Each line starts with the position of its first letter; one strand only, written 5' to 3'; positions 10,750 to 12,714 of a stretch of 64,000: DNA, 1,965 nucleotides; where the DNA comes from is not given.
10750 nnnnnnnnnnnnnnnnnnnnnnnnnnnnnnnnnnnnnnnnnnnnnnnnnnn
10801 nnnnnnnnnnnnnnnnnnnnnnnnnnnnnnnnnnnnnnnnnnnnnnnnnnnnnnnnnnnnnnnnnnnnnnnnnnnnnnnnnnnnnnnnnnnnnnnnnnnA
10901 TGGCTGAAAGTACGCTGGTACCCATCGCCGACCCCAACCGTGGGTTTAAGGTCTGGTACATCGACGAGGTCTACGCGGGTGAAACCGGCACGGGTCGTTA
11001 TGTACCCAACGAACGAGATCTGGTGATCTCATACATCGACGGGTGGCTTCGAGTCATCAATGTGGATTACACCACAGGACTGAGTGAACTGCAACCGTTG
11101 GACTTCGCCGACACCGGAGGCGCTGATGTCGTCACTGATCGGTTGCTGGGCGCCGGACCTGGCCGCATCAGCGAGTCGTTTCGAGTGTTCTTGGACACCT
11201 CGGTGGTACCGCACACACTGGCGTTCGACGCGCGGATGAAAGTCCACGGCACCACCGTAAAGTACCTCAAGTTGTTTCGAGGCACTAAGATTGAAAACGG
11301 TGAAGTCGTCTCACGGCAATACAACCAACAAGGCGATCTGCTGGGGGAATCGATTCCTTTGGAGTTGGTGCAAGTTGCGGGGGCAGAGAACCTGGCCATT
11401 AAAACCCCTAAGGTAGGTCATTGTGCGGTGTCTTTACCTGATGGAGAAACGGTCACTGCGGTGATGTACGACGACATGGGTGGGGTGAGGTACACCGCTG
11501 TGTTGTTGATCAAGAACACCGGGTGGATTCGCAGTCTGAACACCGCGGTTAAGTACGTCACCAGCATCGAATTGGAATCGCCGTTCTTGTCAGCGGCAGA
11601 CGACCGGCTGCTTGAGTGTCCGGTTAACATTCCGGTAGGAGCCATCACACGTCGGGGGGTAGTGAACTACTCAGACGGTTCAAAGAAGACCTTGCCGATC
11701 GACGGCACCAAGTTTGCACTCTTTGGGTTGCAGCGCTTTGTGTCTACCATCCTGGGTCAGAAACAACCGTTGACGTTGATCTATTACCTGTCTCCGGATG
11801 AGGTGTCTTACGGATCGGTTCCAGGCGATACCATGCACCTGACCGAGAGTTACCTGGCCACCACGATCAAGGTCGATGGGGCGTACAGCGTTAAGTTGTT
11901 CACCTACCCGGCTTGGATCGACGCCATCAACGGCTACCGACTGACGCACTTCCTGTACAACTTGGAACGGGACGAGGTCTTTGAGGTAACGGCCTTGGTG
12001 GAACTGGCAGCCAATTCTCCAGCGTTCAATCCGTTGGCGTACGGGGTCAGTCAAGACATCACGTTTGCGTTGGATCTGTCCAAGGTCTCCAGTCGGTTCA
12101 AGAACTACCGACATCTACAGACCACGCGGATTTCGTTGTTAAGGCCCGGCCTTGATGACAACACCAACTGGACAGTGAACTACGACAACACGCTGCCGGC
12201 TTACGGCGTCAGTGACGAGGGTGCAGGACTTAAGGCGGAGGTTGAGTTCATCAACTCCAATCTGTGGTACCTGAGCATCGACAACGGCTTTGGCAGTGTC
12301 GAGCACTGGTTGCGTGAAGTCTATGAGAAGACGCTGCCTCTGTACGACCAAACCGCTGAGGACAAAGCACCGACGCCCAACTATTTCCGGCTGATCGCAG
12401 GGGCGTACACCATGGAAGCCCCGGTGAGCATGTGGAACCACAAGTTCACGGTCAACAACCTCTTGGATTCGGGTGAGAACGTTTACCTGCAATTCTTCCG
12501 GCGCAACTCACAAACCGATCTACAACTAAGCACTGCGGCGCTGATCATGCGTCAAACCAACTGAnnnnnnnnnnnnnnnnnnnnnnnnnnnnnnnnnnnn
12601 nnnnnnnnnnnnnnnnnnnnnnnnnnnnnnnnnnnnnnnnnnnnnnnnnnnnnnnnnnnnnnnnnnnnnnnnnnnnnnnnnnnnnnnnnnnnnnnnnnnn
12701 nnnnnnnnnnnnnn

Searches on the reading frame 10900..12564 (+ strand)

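Call 97: search_protein_families(library=phrogs, proteins=[window:10900-12564:+], max_evalue=0.00001)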
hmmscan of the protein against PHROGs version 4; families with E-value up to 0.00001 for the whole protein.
window:10900-12564:+ (554 aa): 2 families
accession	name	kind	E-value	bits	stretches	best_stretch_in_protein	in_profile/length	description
phrog_3430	-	head and packaging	7.5e-187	623.2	1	4-553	5-553/554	virion structural protein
phrog_27497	-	head and packaging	5e-65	220.5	1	18-540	31-557/2483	virion structural protein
